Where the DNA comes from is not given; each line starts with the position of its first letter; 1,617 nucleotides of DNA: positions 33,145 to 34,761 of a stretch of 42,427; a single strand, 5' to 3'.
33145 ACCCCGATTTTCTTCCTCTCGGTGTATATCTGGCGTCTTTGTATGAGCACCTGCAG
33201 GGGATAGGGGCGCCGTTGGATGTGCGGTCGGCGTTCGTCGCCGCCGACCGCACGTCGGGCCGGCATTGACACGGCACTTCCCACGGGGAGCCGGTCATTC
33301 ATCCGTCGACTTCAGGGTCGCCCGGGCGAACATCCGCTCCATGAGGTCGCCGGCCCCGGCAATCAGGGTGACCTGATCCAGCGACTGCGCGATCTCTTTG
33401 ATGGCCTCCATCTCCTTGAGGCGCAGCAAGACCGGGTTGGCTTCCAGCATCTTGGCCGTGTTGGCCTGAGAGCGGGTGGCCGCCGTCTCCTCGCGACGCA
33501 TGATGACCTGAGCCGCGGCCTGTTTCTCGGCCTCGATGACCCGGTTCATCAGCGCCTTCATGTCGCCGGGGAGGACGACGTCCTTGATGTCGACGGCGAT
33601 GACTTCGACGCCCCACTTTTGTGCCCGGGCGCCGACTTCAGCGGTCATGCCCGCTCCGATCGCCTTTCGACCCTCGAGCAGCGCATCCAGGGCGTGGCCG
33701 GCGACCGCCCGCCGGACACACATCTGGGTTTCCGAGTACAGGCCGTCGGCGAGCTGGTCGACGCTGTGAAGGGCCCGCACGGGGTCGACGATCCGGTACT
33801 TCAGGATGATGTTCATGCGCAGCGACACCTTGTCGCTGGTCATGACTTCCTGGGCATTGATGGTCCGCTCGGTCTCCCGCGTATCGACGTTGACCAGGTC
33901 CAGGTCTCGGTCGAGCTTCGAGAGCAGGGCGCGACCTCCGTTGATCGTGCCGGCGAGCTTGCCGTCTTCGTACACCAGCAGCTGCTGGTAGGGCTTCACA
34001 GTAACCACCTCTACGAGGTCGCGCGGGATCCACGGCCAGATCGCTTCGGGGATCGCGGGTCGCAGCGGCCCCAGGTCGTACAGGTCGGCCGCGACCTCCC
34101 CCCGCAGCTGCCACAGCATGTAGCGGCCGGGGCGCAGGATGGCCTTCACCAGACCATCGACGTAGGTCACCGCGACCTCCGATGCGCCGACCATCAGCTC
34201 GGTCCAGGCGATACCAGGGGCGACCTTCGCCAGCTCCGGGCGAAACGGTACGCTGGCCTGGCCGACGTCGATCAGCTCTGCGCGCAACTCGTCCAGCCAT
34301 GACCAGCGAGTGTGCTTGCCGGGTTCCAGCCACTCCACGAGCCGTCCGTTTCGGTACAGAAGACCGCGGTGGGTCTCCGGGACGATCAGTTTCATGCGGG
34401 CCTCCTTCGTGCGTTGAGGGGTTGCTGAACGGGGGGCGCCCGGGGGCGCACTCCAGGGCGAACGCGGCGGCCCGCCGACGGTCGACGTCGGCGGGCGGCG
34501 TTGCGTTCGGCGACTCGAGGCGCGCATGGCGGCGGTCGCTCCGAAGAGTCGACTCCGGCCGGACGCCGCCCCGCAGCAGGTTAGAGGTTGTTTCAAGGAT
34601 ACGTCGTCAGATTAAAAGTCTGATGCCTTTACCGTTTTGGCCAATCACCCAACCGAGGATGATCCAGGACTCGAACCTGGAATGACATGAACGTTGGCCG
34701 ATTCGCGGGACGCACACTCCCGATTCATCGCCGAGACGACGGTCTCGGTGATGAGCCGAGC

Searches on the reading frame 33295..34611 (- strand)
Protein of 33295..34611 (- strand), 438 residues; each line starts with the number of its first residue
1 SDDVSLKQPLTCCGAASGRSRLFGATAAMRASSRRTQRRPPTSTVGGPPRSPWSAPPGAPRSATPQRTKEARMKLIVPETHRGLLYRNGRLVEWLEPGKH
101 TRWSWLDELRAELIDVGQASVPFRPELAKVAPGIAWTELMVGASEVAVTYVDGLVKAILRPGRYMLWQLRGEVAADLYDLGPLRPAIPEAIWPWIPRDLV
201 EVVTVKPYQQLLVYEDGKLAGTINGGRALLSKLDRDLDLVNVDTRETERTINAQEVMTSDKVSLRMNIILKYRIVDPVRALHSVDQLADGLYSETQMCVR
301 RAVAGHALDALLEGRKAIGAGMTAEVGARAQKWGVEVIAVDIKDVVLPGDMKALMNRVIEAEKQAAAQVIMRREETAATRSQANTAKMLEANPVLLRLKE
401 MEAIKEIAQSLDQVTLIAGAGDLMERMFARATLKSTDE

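Call 20: search_protein_families(library=pfam, proteins=[window:33295-34611:-], max_evalue=0.001)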
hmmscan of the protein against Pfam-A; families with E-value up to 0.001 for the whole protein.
window:33295-34611:- (438 aa): 1 family
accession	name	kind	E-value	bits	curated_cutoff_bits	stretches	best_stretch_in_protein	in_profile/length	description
PF01145.31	Band_7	-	1.9e-31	109.9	23.6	1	204-375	2-175/176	SPFH domain / Band 7 family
